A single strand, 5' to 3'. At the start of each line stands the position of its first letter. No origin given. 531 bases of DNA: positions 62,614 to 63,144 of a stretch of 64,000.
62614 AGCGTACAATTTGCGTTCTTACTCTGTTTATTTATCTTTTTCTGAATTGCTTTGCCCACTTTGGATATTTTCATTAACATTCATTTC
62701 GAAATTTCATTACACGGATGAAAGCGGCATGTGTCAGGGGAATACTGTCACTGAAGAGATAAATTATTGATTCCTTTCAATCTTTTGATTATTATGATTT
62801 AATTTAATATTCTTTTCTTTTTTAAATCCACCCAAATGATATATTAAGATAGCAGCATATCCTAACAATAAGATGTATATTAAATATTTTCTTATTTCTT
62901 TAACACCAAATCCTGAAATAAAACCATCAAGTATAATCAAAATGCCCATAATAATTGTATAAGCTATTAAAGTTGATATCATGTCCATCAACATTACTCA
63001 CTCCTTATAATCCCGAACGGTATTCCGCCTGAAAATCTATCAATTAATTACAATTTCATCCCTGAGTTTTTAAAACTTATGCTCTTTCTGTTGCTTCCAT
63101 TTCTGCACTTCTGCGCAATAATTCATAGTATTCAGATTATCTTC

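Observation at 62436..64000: AT-rich, gene-poor right edge with a holin-like small membrane protein and an SH3b-like protein: possible lysis-cassette remnant or island boundary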

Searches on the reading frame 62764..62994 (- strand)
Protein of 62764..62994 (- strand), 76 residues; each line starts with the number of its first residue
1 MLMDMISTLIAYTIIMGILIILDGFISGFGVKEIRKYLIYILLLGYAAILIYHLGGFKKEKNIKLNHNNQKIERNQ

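Call 7: search_protein_families(library=pfam, proteins=[window:62764-62994:-], max_evalue=1)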
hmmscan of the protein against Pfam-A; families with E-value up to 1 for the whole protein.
window:62764-62994:- (76 aa): 1 family
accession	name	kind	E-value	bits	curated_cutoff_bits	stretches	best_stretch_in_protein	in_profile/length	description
PF13239.11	2TM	-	0.06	13.8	24.8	1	8-73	16-75/79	2TM domain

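Call 8: search_protein_families(library=phrogs, proteins=[window:62764-62994:-], max_evalue=1)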
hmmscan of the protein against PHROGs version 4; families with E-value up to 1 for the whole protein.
window:62764-62994:- (76 aa): 4 families
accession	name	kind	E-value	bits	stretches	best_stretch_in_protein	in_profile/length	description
phrog_34346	-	unknown function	0.035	15.6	1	10-60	17-67/128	-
phrog_6008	-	unknown function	0.082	14.2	1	49-69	18-38/65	-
phrog_1327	-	lysis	0.11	13.4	1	34-75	5-46/158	Rz-like spanin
phrog_4839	-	unknown function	0.45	11.7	1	11-38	54-81/87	-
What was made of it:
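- There is no holin HMM match; the best PHROG hits have E values of 0.035 or worse, and the only lysis-category hit (an Rz-like spanin family) has E 0.11 (calls 7, 8).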

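Call 10: find_encoding_contigs(protein=window:62764-62994:-, flank=10000, max_places=6)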
Protein window:62764-62994:- (76 aa): 3 contigs read that carry it; 3 places shown.
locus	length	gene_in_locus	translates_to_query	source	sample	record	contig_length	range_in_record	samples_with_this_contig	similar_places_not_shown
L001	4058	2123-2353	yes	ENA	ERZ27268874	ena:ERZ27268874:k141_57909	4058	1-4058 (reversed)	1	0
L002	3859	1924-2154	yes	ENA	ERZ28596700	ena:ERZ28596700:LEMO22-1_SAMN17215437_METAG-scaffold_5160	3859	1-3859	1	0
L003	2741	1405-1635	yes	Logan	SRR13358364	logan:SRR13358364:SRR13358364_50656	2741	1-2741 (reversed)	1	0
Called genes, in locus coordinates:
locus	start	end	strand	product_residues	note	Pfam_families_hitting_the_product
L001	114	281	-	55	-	-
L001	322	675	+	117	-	-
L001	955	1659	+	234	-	PF08239:SH3_3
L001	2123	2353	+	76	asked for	-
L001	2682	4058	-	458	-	?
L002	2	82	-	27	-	?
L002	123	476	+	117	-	-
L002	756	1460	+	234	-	PF08239:SH3_3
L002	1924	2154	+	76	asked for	-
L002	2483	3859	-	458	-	?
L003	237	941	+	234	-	PF08239:SH3_3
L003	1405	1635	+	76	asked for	-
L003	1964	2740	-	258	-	?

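Call 13: find_homologous_proteins(query=L001:955-1659:+)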
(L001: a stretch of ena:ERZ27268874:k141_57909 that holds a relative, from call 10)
Query L001:955-1659:+ (234 aa): 2 proteins with E <= 0.001 among 328 candidates.
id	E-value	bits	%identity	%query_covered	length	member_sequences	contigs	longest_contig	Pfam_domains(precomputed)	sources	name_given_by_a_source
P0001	4.6e-144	496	97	100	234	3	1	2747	PF08239.18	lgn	-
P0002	2.2e-127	441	86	100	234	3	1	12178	PF08239.18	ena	-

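Call 14: find_homologous_proteins(query=window:62764-62994:-, max_evalue=0.01)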
Query window:62764-62994:- (76 aa): 6 proteins with E <= 0.01 among 8 candidates.
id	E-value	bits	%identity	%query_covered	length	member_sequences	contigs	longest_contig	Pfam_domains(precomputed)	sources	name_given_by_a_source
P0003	6.1e-40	152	100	100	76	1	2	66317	-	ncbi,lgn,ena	-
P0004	5.2e-38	146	96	100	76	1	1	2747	-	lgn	-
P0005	3.7e-30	121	84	100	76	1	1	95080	-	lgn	-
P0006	7.6e-29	117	76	100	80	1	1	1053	-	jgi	-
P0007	6.0e-27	111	74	100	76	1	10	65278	-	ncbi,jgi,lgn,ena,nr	ncbi:MAG TPA: hypothetical protein PLH15_05740 [Spirochaetota bacterium]|nr:hypothetical protein [Sp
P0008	1.3e-25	107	72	100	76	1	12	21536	-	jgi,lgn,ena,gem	jgi:hypothetical protein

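Call 15: find_encoding_contigs(protein=P0002, flank=10000, max_places=4)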
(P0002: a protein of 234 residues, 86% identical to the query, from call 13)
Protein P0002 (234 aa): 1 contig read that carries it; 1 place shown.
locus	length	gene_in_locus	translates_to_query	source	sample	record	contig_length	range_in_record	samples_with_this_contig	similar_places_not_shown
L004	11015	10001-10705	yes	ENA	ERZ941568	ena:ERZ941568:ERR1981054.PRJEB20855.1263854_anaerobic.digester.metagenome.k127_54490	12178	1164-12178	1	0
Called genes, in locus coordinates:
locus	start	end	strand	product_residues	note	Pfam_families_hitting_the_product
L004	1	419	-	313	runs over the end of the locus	PF04389:Peptidase_M28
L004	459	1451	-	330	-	PF01116:F_bP_aldolase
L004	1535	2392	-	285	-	PF08668:HDOD, PF01966:HD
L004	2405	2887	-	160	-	PF03975:CheD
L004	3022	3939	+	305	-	PF26945:DUF8295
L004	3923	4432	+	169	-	-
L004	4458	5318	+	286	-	PF23023:Anti-Pycsar_Apyc1 (weak), PF00753:Lactamase_B (weak), PF12706:Lactamase_B_2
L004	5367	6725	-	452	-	PF13424:TPR_12 (faint), PF00515:TPR_1 (faint), PF07719:TPR_2 (faint), PF13181:TPR_8 (faint), PF13428:TPR_14 (faint), PF12895:ANAPC3 (weak), PF04471:Mrr_cat, PF22722:NA-iREase1 (weak), +10 more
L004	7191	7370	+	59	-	-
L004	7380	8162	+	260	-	-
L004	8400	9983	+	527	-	PF05593:RHS_repeat (faint), PF25023:TEN_YD-shell, PF01551:Peptidase_M23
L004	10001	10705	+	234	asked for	PF08239:SH3_3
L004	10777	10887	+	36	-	-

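Call 16: find_encoding_contigs(protein=P0005, flank=10000, max_places=4)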
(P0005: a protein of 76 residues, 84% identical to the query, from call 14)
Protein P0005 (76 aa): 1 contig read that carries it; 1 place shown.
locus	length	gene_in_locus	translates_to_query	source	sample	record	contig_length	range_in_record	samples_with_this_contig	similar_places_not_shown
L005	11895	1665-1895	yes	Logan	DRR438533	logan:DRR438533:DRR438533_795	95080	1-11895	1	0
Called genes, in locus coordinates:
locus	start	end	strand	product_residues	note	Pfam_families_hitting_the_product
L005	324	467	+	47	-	-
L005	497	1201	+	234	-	PF08239:SH3_3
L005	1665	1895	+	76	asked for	-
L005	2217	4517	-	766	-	PF00532:Peripla_BP_1, PF13377:Peripla_BP_3, PF00990:GGDEF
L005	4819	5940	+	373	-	PF04015:DUF362, PF12837:Fer4_6 (faint), PF12838:Fer4_7 (weak)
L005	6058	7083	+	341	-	PF00365:PFK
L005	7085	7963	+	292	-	PF00300:His_Phos_1 (weak)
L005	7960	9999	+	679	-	PF13089:PP_kinase_N, PF02503:PP_kinase, PF17941:PP_kinase_C_1, PF13091:PLDc_2, PF13090:PP_kinase_C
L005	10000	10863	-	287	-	PF00140:Sigma70_r1_2, PF04542:Sigma70_r2, PF04539:Sigma70_r3, PF04545:Sigma70_r4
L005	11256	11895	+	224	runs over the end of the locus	-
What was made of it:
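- Assemblies break beyond the SH3 gene (calls 10, 16).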

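Call 17: find_encoding_contigs(protein=P0007, flank=10000, max_places=5)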
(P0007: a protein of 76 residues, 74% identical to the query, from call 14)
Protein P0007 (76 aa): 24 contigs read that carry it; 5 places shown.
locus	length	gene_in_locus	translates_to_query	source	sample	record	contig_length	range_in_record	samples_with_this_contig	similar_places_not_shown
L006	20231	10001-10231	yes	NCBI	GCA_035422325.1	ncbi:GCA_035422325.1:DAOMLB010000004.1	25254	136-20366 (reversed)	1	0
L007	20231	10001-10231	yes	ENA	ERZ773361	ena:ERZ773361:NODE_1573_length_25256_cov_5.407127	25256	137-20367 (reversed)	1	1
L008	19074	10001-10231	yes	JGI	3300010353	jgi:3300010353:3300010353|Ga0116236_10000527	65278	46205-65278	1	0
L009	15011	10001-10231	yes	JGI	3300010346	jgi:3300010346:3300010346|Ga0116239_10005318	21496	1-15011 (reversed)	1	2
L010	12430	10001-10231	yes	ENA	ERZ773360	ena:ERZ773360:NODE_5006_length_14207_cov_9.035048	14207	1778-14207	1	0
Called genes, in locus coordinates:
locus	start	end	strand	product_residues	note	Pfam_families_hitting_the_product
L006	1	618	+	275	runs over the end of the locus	PF00160:Pro_isomerase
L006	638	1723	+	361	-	PF00990:GGDEF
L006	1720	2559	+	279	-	PF00515:TPR_1 (faint), PF07719:TPR_2 (faint), PF12895:ANAPC3 (faint), PF13181:TPR_8 (faint), PF13431:TPR_17 (faint), PF21033:RMD1-3 (faint), PF13174:TPR_6 (faint), PF13176:TPR_7 (faint), +6 more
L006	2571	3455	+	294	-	PF22200:ExsA_N, PF12833:HTH_18, PF00165:HTH_AraC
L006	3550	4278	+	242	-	PF13483:Lactamase_B_3, PF12706:Lactamase_B_2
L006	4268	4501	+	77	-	PF09719:C_GCAxxG_C_C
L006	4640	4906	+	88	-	-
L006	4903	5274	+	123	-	-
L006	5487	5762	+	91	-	PF15603:Imm74 (weak)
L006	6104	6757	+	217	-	PF08239:SH3_3 (weak)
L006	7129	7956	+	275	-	PF13424:TPR_12 (faint), PF00515:TPR_1, PF07719:TPR_2, PF13181:TPR_8 (weak), PF13414:TPR_11 (faint), PF21033:RMD1-3 (faint)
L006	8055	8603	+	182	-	-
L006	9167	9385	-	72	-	PF15919:HicB_lk_antitox, PF21748:UPF0150 (weak)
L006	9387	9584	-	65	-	PF07927:HicA_toxin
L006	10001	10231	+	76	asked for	-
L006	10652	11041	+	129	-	PF11399:DUF3192 (faint)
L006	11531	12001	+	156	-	PF13801:Metal_resist (faint), PF07813:LTXXQ (weak)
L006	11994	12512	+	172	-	PF04542:Sigma70_r2 (weak), PF08281:Sigma70_r4_2, PF00196:GerE (weak)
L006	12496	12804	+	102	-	-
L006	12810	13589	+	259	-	PF25984:BSH_YknX (weak)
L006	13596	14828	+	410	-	PF12704:MacB_PCD, PF02687:FtsX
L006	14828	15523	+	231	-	PF02463:SMC_N (faint), PF00005:ABC_tran, PF13304:AAA_21 (faint)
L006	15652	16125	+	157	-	-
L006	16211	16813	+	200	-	PF03458:Gly_transporter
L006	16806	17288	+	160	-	PF00583:Acetyltransf_1, PF13673:Acetyltransf_10, PF13508:Acetyltransf_7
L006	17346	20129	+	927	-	PF05359:DUF748 (weak), PF05170:AsmA (weak)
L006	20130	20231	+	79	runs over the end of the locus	?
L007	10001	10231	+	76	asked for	-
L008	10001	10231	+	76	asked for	-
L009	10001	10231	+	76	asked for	-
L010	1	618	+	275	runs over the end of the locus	PF00160:Pro_isomerase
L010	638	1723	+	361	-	PF00990:GGDEF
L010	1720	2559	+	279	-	PF00515:TPR_1 (faint), PF07719:TPR_2 (faint), PF12895:ANAPC3 (faint), PF13181:TPR_8 (faint), PF13431:TPR_17 (faint), PF21033:RMD1-3 (faint), PF13174:TPR_6 (faint), PF13176:TPR_7 (faint), +6 more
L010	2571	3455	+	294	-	PF22200:ExsA_N, PF12833:HTH_18, PF00165:HTH_AraC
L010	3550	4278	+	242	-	PF13483:Lactamase_B_3, PF12706:Lactamase_B_2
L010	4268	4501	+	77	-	PF09719:C_GCAxxG_C_C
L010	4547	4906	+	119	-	-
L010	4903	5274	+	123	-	-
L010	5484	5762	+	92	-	PF15603:Imm74 (weak)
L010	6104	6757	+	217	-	PF08239:SH3_3 (weak)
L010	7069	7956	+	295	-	PF00515:TPR_1, PF07719:TPR_2, PF13424:TPR_12 (faint), PF13181:TPR_8 (weak), PF13414:TPR_11 (faint), PF21033:RMD1-3 (faint)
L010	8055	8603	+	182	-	-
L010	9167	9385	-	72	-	PF15919:HicB_lk_antitox, PF21748:UPF0150 (weak)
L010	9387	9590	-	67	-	PF07927:HicA_toxin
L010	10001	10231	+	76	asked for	-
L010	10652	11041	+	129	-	PF11399:DUF3192 (faint)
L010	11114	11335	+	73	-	-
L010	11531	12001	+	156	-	PF13801:Metal_resist (faint), PF07813:LTXXQ (weak)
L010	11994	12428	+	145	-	?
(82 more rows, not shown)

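Call 22: search_protein_families(library=pfam, proteins=[L004:8400-9983:+, L004:10001-10705:+, L004:7380-8162:+, L004:7191-7370:+, L001:280-675:+, L006:6104-6757:+, L006:5487-5762:+, L006:8055-8603:+, L006:10652-11041:+], max_evalue=0.1)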
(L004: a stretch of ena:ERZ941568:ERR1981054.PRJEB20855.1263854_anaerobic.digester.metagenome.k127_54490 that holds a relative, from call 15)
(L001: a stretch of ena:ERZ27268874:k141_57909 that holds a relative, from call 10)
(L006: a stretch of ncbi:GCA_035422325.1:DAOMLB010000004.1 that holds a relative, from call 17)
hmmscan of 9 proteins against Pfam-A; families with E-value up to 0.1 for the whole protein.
L004:8400-9983:+ (527 aa): 2 families
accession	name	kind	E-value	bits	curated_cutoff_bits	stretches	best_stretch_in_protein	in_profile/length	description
PF01551.29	Peptidase_M23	-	1.2e-12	48.3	28.7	1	387-475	2-87/96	Peptidase family M23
PF05593.20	RHS_repeat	-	1.2e-08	35.6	22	1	119-146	1-29/38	RHS Repeat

L004:10001-10705:+ (234 aa): 1 family
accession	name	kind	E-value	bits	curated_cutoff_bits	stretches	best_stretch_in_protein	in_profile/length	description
PF08239.17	SH3_3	-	1.5e-10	41.6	27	1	34-93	2-53/54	Bacterial SH3 domain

L004:7380-8162:+ (260 aa): 1 family
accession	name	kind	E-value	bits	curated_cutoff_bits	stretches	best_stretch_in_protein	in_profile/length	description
PF20990.2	DUF2207_C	-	0.046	13.9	33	1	32-143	131-217/247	Predicted membrane protein (DUF2207) C-terminal domain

L004:7191-7370:+ (59 aa): 1 family
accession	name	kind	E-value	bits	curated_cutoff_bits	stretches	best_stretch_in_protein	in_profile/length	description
PF14908.11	HU-CCDC81_euk_1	-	0.075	13.5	26.1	1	7-36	32-60/89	CCDC81 eukaryotic HU domain 1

L001:280-675:+ (131 aa): 0 families

L006:6104-6757:+ (217 aa): 1 family
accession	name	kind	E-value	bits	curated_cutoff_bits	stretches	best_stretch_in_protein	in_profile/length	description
PF08239.17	SH3_3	-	1.6e-06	28.7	27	1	31-98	2-54/54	Bacterial SH3 domain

L006:5487-5762:+ (91 aa): 1 family
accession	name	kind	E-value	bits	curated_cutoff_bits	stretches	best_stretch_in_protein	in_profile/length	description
PF15603.11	Imm74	-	2.1e-05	25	27.1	1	22-89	7-79/80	Immunity protein 74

L006:8055-8603:+ (182 aa): 1 family
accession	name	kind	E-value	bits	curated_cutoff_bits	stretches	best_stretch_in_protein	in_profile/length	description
PF11355.13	DUF3157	-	0.003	17.6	21.7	1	50-146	105-194/199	Protein of unknown function (DUF3157)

L006:10652-11041:+ (129 aa): 5 families
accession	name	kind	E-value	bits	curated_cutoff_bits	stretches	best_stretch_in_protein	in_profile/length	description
PF11399.14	DUF3192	-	2.2e-05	24.8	26.9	1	44-119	19-89/101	Protein of unknown function (DUF3192)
PF04355.18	BamE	-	6.7e-05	23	23.2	1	52-122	7-67/71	Outer membrane protein assembly factor BamE domain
PF16007.11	DUF4777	-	0.0029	18.2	34.4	1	42-72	1-31/66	Domain of unknown function (DUF4777)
PF12978.13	DUF3862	-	0.017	15.5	25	1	51-83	89-121/159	Domain of Unknown Function with PDB structure (DUF3862)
PF17255.8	EbsA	-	0.084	13.6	25.9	0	13-59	82-128/133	EbsA-like protein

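Call 29: find_encoding_contigs(protein=P0008, flank=10000, max_places=4)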
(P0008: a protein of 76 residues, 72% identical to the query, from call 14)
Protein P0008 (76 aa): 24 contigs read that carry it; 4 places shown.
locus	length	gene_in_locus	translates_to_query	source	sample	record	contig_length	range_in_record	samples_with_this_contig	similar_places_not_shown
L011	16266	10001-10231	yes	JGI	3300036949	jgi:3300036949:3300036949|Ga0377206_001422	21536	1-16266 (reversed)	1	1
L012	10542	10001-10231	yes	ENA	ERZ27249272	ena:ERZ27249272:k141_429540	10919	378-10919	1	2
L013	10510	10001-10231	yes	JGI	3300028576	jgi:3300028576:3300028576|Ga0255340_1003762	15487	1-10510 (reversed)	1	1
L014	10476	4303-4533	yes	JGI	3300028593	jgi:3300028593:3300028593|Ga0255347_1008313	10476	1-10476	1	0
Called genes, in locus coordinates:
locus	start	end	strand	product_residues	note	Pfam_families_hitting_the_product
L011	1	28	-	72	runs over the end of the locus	PF21748:UPF0150 (weak), PF15919:HicB_lk_antitox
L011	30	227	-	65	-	PF07927:HicA_toxin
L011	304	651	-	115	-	PF12844:HTH_19, PF13560:HTH_31, PF01381:HTH_3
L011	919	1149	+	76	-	-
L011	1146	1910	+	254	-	PF01656:CbiA, PF02374:ArsA_ATPase (weak), PF06564:CBP_BcsQ (weak), PF07015:VirC1 (faint), PF09140:MipZ (weak), PF10609:ParA, PF13614:AAA_31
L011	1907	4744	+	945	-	PF01807:Zn_ribbon_DnaG, PF08275:DNAG_N, PF01751:Toprim (weak), PF13155:Toprim_2, PF13362:Toprim_3, PF13662:Toprim_4, PF27228:MTBMA_p00010_2nd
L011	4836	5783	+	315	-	PF00589:Phage_integrase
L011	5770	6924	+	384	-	PF02899:Phage_int_SAM_1 (faint), PF00589:Phage_integrase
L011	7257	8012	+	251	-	-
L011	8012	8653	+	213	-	-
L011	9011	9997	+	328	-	PF25023:TEN_YD-shell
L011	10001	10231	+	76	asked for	-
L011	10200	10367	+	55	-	-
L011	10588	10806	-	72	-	PF21748:UPF0150 (weak), PF15919:HicB_lk_antitox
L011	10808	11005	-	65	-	PF07927:HicA_toxin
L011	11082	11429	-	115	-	PF12844:HTH_19, PF13560:HTH_31, PF01381:HTH_3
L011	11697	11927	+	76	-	-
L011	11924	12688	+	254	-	PF01656:CbiA, PF02374:ArsA_ATPase (weak), PF06564:CBP_BcsQ (weak), PF07015:VirC1 (faint), PF09140:MipZ (weak), PF10609:ParA, PF13614:AAA_31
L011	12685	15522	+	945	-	PF01807:Zn_ribbon_DnaG, PF08275:DNAG_N, PF01751:Toprim (weak), PF13155:Toprim_2, PF13362:Toprim_3, PF13662:Toprim_4, PF27228:MTBMA_p00010_2nd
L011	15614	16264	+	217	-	?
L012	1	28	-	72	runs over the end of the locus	PF21748:UPF0150 (weak), PF15919:HicB_lk_antitox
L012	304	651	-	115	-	PF12844:HTH_19, PF13560:HTH_31, PF01381:HTH_3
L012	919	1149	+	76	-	-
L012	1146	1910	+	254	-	PF01656:CbiA, PF02374:ArsA_ATPase (weak), PF06564:CBP_BcsQ (weak), PF07015:VirC1 (faint), PF09140:MipZ (weak), PF10609:ParA, PF13614:AAA_31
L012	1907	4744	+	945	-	PF01807:Zn_ribbon_DnaG, PF08275:DNAG_N, PF01751:Toprim (weak), PF13155:Toprim_2, PF13362:Toprim_3, PF13662:Toprim_4, PF27228:MTBMA_p00010_2nd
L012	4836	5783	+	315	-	PF00589:Phage_integrase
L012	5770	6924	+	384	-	PF02899:Phage_int_SAM_1 (weak), PF00589:Phage_integrase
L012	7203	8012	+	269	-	-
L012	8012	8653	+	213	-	-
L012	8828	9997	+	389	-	PF25023:TEN_YD-shell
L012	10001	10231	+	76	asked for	-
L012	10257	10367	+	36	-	-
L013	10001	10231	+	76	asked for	-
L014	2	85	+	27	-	?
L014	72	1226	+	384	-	PF02899:Phage_int_SAM_1 (weak), PF00589:Phage_integrase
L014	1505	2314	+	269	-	-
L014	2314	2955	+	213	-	-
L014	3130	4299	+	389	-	PF25023:TEN_YD-shell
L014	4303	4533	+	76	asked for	-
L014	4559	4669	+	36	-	-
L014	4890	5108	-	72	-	PF21748:UPF0150 (weak), PF15919:HicB_lk_antitox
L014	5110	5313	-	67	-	PF07927:HicA_toxin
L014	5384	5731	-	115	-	PF12844:HTH_19, PF13560:HTH_31, PF01381:HTH_3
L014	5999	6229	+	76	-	-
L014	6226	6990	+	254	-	PF01656:CbiA, PF02374:ArsA_ATPase (weak), PF06564:CBP_BcsQ (weak), PF07015:VirC1 (faint), PF09140:MipZ (weak), PF10609:ParA, PF13614:AAA_31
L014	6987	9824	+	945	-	PF01807:Zn_ribbon_DnaG, PF08275:DNAG_N, PF01751:Toprim (weak), PF13155:Toprim_2, PF13362:Toprim_3, PF13662:Toprim_4, PF27228:MTBMA_p00010_2nd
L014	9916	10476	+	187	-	?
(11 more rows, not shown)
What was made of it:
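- Closest known: Class II holins with SH3b endolysins. Different: The genes are 463 bp apart and occur independently of each other in other genomes (calls 15, 17, 29).
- HicAB lies within about 400 bp of the 76-aa gene in L006-L014 (calls 17, 29).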

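Call 33: search_protein_representatives(protein=P0001)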
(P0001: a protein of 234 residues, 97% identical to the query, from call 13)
Query: 234 residues. Proteins with E-value up to 0.001 (for the whole library): 1182; up to 1e-10: 71; up to 1e-30: 3. The best 150 are listed.
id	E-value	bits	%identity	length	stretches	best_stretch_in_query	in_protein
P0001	3.0e-148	507.6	100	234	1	1-234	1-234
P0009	9.2e-43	162.7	28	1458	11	26-102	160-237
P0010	4.3e-33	131.0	26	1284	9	24-102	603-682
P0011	1.2e-30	123.1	35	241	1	11-233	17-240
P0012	3.4e-29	118.3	25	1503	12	33-106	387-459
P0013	5.3e-21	91.5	27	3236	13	83-135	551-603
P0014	5.5e-20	88.2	50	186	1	21-124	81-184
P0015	4.6e-17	78.6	31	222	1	28-217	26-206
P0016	4.8e-16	75.3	32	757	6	26-98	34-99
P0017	1.3e-15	73.9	31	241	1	23-213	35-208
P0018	1.4e-15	73.7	28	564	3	25-103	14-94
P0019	2.3e-15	73.1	36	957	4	42-99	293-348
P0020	3.1e-15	72.7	33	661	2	27-94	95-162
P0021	3.8e-15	72.3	33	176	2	5-103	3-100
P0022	3.8e-15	72.3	31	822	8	39-106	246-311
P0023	4.5e-15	72.1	30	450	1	21-234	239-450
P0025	2.5e-13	66.4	29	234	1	7-229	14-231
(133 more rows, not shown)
